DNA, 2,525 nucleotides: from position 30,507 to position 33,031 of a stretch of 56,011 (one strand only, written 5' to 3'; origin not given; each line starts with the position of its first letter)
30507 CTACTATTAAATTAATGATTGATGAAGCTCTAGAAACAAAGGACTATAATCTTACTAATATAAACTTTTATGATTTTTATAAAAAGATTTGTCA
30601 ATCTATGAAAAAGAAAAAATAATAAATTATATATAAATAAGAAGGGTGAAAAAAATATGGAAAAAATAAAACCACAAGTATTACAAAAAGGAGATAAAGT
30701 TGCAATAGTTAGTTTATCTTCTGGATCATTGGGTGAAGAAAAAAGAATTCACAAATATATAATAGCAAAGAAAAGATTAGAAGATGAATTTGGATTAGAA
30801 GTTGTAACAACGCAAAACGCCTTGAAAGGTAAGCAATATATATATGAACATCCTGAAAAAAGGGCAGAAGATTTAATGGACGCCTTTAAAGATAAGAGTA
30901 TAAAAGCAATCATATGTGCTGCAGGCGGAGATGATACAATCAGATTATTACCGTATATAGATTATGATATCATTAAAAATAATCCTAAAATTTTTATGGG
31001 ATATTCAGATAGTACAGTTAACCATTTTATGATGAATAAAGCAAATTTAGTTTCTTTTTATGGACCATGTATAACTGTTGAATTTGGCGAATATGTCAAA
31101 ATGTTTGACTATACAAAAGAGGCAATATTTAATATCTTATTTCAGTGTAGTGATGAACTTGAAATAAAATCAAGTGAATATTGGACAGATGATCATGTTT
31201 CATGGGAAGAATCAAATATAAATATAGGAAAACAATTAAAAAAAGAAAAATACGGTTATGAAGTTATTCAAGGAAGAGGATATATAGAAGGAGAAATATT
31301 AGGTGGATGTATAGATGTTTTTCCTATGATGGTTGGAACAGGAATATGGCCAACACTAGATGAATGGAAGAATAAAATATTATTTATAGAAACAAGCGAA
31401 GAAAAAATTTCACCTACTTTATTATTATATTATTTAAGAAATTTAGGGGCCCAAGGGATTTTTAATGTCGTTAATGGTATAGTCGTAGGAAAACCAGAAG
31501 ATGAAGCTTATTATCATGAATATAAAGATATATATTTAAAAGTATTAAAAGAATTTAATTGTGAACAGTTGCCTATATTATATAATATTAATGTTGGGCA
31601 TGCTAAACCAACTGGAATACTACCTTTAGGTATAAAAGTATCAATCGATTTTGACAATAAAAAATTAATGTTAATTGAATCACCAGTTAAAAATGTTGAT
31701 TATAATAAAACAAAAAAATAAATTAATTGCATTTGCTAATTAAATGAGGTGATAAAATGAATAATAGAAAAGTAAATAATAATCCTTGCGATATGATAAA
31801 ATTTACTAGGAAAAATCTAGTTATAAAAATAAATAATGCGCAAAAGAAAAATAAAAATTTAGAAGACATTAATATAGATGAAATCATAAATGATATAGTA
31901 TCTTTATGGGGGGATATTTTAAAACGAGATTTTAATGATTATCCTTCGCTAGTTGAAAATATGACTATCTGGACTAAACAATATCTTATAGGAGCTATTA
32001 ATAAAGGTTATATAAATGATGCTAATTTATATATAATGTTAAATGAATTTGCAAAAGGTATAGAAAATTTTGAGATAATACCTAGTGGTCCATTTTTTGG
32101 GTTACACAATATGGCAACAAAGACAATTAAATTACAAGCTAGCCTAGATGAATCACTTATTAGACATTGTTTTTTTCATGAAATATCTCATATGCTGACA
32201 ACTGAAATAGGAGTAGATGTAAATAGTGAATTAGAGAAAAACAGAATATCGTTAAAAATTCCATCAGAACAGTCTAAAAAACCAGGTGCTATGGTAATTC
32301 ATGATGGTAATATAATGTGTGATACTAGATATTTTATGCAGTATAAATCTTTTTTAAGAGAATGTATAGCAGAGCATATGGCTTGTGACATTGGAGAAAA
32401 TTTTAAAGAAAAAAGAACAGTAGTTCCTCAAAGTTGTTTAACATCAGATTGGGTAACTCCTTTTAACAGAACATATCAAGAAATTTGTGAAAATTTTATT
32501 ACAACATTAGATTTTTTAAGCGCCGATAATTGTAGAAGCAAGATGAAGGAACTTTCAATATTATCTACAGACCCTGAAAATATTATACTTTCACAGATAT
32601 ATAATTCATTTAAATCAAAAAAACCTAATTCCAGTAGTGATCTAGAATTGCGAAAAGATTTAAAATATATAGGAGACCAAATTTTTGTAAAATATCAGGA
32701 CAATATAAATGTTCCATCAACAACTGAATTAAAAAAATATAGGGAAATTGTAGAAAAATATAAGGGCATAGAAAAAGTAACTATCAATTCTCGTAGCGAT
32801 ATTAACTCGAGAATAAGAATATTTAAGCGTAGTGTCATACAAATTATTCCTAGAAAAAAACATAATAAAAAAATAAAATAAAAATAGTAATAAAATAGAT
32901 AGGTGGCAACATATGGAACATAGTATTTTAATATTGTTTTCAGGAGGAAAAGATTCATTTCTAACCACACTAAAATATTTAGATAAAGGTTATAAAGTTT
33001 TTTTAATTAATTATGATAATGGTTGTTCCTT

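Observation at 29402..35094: Tight six-gene operon whose recognisable members all act on nucleotide/nucleoside conjugates (kinase-fold, MccF-like, HExxH, PP-loop, DUF2419/Qng1-like, Nudix)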

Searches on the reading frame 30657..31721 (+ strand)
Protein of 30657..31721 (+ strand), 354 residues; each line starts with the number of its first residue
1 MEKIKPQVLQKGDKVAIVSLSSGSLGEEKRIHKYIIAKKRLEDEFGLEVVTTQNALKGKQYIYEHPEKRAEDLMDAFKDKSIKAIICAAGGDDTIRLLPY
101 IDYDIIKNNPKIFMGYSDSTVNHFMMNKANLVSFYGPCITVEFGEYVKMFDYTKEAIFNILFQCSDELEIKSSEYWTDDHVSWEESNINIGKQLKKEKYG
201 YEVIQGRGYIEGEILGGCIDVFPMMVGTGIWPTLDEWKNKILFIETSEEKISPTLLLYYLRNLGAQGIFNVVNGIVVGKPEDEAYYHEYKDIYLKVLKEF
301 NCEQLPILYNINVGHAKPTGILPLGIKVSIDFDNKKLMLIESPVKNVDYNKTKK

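Call 3: search_protein_families(library=pfam, proteins=[window:30657-31721:+], max_evalue=0.01)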
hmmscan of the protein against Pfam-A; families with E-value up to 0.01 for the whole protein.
window:30657-31721:+ (354 aa): 2 families
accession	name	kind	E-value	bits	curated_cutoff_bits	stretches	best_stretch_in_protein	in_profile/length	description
PF02016.21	Peptidase_S66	-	8.3e-35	120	25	1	15-136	1-121/121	LD-carboxypeptidase N-terminal domain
PF17676.7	Peptidase_S66C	-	6.7e-26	91.7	23.7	1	211-330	1-120/120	LD-carboxypeptidase C-terminal domain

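Call 4: search_protein_families(library=ncbifam, proteins=[window:30657-31721:+], max_evalue=0.01)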
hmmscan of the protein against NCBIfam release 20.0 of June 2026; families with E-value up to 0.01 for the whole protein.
window:30657-31721:+ (354 aa): 1 family
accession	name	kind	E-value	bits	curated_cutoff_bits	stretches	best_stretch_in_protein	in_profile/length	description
NF008424.0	PRK11253.1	equivalog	1.2e-14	54.1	378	1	39-339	27-298/308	muramoyltetrapeptide carboxypeptidase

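Call 8: search_protein_families(library=padloc, proteins=[window:30657-31721:+], max_evalue=0.01)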
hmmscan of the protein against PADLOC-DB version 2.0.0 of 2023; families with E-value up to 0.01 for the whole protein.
window:30657-31721:+ (354 aa): 0 families

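Call 11: search_solved_structures(query=window:30657-31721:+, max_evalue=0.001)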
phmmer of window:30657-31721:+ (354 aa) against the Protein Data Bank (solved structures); distinct sequences matched with E-value up to 0.001: 27.
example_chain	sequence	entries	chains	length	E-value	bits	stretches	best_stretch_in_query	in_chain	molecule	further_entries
5f9m_A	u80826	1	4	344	1e-100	340.8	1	4-344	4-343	MccC family protein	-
5f5x_A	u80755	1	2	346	1e-100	340.8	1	4-344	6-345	MccC family protein Ba3275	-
5f1y_A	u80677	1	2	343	1.1e-100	340.7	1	4-344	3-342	MccC family protein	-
5jyb_A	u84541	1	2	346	1.7e-98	333.5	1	4-344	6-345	MccC family protein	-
4e94_A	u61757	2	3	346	7.4e-64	219.5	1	15-336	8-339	MccC family protein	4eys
3tla_A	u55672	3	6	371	9.5e-40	140.2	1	55-342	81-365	MccF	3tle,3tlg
3tlb_A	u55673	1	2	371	1.8e-39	139.3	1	55-342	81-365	MccF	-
3tlc_A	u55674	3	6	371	2.5e-39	138.9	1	55-342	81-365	MccF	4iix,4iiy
3tly_A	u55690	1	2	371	9.5e-39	136.9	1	55-342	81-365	MccF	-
3tlz_A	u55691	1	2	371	2.3e-38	135.6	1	55-342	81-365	MccF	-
4e5s_A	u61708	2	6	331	4.3e-38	134.8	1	5-336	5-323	MccFlike protein (BA_5613) | LD-carboxypeptidase family protein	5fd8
5usd_A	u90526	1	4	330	4.6e-38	134.7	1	5-336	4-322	Peptidase S66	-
3tyx_A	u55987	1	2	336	4.6e-35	124.8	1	6-341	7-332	Microcin immunity protein MccF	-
3gjz_A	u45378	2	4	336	4.7e-35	124.8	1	6-341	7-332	Microcin immunity protein MccF | Microcin C7 self-immunity protein mccF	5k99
3u1b_A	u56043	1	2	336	4.7e-35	124.8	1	6-341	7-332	Microcin immunity protein MccF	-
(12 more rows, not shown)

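Call 81: search_protein_families(library=phrogs, proteins=[window:30657-31721:+], max_evalue=0.001)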
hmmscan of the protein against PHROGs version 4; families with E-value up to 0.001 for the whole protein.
window:30657-31721:+ (354 aa): 1 family
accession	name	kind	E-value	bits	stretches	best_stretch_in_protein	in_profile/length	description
phrog_6292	-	unknown function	8.6e-27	95.1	1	15-333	63-351/395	-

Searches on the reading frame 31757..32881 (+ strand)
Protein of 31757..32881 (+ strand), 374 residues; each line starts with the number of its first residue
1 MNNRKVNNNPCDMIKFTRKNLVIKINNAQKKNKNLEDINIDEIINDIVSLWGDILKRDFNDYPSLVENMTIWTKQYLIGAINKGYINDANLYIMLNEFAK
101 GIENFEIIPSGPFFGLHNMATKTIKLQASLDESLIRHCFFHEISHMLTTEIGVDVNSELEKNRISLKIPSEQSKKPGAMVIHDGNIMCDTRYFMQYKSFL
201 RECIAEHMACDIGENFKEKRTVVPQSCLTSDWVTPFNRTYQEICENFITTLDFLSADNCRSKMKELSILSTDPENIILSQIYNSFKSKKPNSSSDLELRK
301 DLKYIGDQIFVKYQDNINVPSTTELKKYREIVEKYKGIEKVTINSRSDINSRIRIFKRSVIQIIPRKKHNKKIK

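Call 3: search_protein_families(library=pfam, proteins=[window:31757-32881:+], max_evalue=0.01)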
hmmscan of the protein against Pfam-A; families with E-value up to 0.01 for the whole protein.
window:31757-32881:+ (374 aa): 0 families

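Call 4: search_protein_families(library=ncbifam, proteins=[window:31757-32881:+], max_evalue=0.01)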
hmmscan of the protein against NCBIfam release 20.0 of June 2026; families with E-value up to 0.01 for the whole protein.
window:31757-32881:+ (374 aa): 1 family
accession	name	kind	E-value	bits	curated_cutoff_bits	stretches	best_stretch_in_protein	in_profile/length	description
NF002218.0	PRK01115.1-1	equivalog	0.003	16.9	267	1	297-359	146-209/249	DNA polymerase sliding clamp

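Call 8: search_protein_families(library=padloc, proteins=[window:31757-32881:+], max_evalue=0.01)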
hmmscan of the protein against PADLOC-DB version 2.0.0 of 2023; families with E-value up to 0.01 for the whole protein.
window:31757-32881:+ (374 aa): 0 families

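Call 10: search_solved_structures(query=window:31757-32881:+, max_evalue=1)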
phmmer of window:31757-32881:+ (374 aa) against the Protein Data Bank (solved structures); distinct sequences matched with E-value up to 1: 1.
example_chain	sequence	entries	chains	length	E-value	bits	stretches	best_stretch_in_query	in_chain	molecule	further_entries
9i38_A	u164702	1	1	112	0.14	14.3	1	276-338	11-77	m4D2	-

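Call 12: find_homologous_proteins(query=window:31757-32881:+, max_evalue=0.001)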
Query window:31757-32881:+ (374 aa): 2 proteins with E <= 0.001 among 1757 candidates.
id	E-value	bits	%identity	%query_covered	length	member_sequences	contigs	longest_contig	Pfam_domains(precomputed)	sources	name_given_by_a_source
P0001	5.0e-247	837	100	100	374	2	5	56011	-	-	-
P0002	4.3e-59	218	36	95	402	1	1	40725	-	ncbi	-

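Call 15: find_encoding_contigs(protein=P0002, flank=10000, max_places=5)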
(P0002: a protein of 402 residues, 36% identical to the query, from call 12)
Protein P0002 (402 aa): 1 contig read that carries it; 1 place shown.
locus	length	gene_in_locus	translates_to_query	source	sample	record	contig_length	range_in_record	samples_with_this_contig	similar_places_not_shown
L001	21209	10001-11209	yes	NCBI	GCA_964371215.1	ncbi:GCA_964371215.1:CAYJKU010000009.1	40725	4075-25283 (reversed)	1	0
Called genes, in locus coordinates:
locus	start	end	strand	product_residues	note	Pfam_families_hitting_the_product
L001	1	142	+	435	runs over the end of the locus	PF00342:PGI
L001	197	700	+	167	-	PF02915:Rubrerythrin (weak)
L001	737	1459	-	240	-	PF01048:PNP_UDP_1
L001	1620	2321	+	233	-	-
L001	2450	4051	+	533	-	PF06418:CTP_synth_N, PF00117:GATase, PF07722:Peptidase_C26 (weak)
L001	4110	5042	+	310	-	PF05116:S6PP (faint), PF08282:Hydrolase_3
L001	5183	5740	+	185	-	PF01195:Pept_tRNA_hydro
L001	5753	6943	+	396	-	PF10150:RNase_E_G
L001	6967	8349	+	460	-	PF00919:UPF0004, PF04055:Radical_SAM, PF18693:TRAM_2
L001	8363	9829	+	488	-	-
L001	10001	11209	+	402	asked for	-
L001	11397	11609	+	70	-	-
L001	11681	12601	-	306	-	PF01545:Cation_efflux, PF16916:ZT_dimer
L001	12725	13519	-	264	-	PF02535:Zip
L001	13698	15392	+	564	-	PF01368:DHH, PF02272:DHHA1, PF17768:RecJ_OB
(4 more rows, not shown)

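Call 16: find_encoding_contigs(protein=P0001, flank=10000, max_places=6)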
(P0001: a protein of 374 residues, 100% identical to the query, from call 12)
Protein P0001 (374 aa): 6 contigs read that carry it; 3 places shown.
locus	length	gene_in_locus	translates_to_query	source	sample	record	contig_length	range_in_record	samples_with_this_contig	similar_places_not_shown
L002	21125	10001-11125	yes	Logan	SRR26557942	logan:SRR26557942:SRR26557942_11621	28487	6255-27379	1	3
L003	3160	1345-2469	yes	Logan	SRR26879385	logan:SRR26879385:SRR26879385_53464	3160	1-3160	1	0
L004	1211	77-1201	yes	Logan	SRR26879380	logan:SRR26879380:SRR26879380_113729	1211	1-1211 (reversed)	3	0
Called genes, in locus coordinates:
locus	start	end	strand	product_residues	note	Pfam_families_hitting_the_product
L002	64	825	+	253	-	-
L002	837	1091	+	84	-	-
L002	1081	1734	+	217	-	PF00697:PRAI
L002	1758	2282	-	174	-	-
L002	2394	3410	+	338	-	PF01633:Choline_kinase, PF01636:APH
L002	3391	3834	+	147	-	PF13673:Acetyltransf_10, PF00583:Acetyltransf_1, PF13508:Acetyltransf_7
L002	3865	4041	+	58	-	PF03091:CutA1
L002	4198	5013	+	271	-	PF01636:APH (weak)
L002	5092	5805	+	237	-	PF23023:Anti-Pycsar_Apyc1, PF00753:Lactamase_B, PF12706:Lactamase_B_2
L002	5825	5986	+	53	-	-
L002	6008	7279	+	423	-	PF04266:ASCH (weak), PF01636:APH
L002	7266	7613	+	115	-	PF00581:Rhodanese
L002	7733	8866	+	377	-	-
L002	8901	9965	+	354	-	PF02016:Peptidase_S66, PF17676:Peptidase_S66C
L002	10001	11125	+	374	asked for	-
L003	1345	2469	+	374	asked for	-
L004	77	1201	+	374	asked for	-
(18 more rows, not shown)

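Call 53: search_protein_representatives(alignment_id=A1)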
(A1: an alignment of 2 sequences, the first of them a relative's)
Query: 2 sequences, 411 profile positions. Proteins with E-value up to 0.001 (for the whole library): 35; up to 1e-10: 28; up to 1e-30: 4. The best 35 are listed.
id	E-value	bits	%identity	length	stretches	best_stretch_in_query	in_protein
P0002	1.4e-229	778.5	-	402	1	1-411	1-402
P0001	5.7e-211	717.2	-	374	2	195-406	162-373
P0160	2.3e-37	145.4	-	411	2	232-387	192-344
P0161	1.5e-32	129.5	-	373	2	225-323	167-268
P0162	2.2e-28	115.8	-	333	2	225-329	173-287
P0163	7.7e-28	114.0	-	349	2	196-382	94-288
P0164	7.1e-26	107.5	-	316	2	231-381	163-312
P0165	1.1e-21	93.7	-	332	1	38-350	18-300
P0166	4.3e-21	91.8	-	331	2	231-383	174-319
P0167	1.0e-18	83.9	-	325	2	209-389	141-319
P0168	1.1e-18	83.9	-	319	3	229-329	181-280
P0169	1.4e-18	83.5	-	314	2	231-368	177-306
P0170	1.6e-18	83.3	-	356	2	228-375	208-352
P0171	1.6e-18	83.3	-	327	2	34-156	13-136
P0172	1.1e-17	80.5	-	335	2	191-369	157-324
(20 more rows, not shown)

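Call 55: search_protein_families(library=pfam, alignment_id=A4, max_evalue=0.1)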
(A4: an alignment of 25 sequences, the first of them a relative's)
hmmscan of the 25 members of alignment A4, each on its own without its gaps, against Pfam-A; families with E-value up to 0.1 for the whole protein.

A. member 1, P0001 (374 aa): 2 families
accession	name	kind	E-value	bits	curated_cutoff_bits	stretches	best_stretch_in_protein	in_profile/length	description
PF20715.2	DUF6827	-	0.064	13.5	26.9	0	41-97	4-61/158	Domain of unknown function (DUF6827)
PF08389.18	Xpo1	-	0.077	13.5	22.7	0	24-91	61-126/147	Exportin 1-like protein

B. families by the number of members that match (of 25 scanned): 38 families (the first 25 are shown)
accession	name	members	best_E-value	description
PF10263.15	SprT-like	4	0.00055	SprT-like family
PF22776.1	K_trans_C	2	0.015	K+ potassium transporter C-terminal domain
PF08389.18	Xpo1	2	0.018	Exportin 1-like protein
PF01863.23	YgjP-like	1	1.1e-05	YgjP-like, metallopeptidase domain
PF14676.12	FANCI_S2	1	0.00088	FANCI solenoid 2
PF06114.19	Peptidase_M78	1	0.0031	IrrE N-terminal-like domain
PF01390.26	SEA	1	0.0053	SEA domain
PF23725.1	Dredd_N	1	0.0095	Caspase-8, N-terminal domain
PF07749.17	ERp29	1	0.01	Endoplasmic reticulum protein ERp29, C-terminal domain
PF10155.14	CNOT11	1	0.012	CCR4-NOT transcription complex subunit 11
PF05746.21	DALR_1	1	0.014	DALR anticodon binding domain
PF22139.1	XPD_arch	1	0.014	DNA repair helicase XPD, arch domain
PF06569.16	DUF1128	1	0.015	Protein of unknown function (DUF1128)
PF06275.16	DUF1031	1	0.02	Protein of unknown function (DUF1031)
PF24892.1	UTP6_C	1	0.022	U3 small nucleolar RNA-associated protein 6 C-terminal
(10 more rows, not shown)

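Call 66: predict_structure(alignment_id=A1)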
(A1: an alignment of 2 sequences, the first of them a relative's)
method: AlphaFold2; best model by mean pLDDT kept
length: 374 residues; sequences in the alignment: 2
mean_pLDDT: 39.2   pTM: 0.33
mean pLDDT of the five models: 39.2, 39.0, 38.3, 38.1, 37.6
residues with pLDDT >= 90: 0; 70-90: 4; 50-70: 104; < 50: 266
segments of 3 or more residues with pLDDT < 50: 1-8, 84-86, 99-293, 310-322, 336-374
pLDDT, mean of each block of 10 residues (from residue 1): 34 61 64 54 68 58 58 60 51 51 34 25 25 36 36 24 24 26 25 31 30 25 26 24 28 27 38 41 43 52 53 41 52 46 30 26 27 33
secondary structure, 60 per line:
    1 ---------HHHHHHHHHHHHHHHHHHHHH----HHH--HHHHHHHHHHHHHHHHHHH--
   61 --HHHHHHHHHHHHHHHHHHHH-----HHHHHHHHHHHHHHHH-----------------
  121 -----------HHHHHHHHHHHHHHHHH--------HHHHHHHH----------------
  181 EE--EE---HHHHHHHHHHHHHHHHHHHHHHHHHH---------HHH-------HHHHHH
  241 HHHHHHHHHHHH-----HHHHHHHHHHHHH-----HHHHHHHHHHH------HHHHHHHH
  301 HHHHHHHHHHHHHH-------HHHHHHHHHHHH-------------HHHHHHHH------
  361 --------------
elements in order: H10-30 H40-58 H63-82 H88-103 H132-148 H157-164 H190-215 H235-252 H258-270 H276-286 H293-314 H322-333 H347-354

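Call 80: search_dna_similar(query=window:31757-32881:+, collection=phages, mode=protein, max_evalue=0.001, max_rows=8)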
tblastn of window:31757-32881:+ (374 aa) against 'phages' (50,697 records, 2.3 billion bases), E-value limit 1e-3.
No match.

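Call 81: search_protein_families(library=phrogs, proteins=[window:31757-32881:+], max_evalue=0.001)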
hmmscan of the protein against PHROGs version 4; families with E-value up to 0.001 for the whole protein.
window:31757-32881:+ (374 aa): 0 families

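Call 93: search_solved_structures(query=A4, max_evalue=10, show_alignments=2)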
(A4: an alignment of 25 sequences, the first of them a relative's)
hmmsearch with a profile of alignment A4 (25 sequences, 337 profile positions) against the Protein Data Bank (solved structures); distinct sequences matched with E-value up to 10: 2.
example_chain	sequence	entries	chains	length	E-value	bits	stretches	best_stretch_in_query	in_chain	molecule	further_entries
4c6r_A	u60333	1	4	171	0.29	13.4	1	270-308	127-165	DISEASE RESISTANCE PROTEIN RPS4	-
4c6t_B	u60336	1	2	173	0.3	13.3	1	270-308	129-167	DISEASE RESISTANCE PROTEIN RPS4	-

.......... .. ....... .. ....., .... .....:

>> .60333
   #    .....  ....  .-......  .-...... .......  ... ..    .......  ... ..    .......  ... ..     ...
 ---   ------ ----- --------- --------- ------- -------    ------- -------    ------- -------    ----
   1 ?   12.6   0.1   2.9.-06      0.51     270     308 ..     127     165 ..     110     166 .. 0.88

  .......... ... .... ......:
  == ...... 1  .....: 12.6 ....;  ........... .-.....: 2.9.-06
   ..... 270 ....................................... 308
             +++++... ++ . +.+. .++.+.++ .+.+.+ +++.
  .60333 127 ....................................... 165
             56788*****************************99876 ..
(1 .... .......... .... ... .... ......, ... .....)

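Call 94: find_encoding_contigs(protein=P0160, flank=5000, max_places=2)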
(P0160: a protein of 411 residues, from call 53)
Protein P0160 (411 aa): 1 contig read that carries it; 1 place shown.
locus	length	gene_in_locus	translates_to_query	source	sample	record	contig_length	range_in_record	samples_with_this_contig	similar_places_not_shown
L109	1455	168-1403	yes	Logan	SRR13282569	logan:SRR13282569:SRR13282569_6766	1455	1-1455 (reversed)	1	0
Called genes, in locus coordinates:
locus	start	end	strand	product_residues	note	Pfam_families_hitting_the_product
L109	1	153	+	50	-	?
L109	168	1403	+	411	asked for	-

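Call 95: find_encoding_contigs(protein=P0165, flank=5000, max_places=2)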
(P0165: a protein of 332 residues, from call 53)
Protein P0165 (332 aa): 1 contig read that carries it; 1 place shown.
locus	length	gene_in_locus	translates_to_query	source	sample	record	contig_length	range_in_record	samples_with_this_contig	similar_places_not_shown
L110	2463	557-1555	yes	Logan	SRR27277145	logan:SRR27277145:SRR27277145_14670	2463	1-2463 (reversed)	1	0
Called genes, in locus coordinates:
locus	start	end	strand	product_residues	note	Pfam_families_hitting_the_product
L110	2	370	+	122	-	?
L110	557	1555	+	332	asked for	-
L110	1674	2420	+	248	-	PF02661:Fic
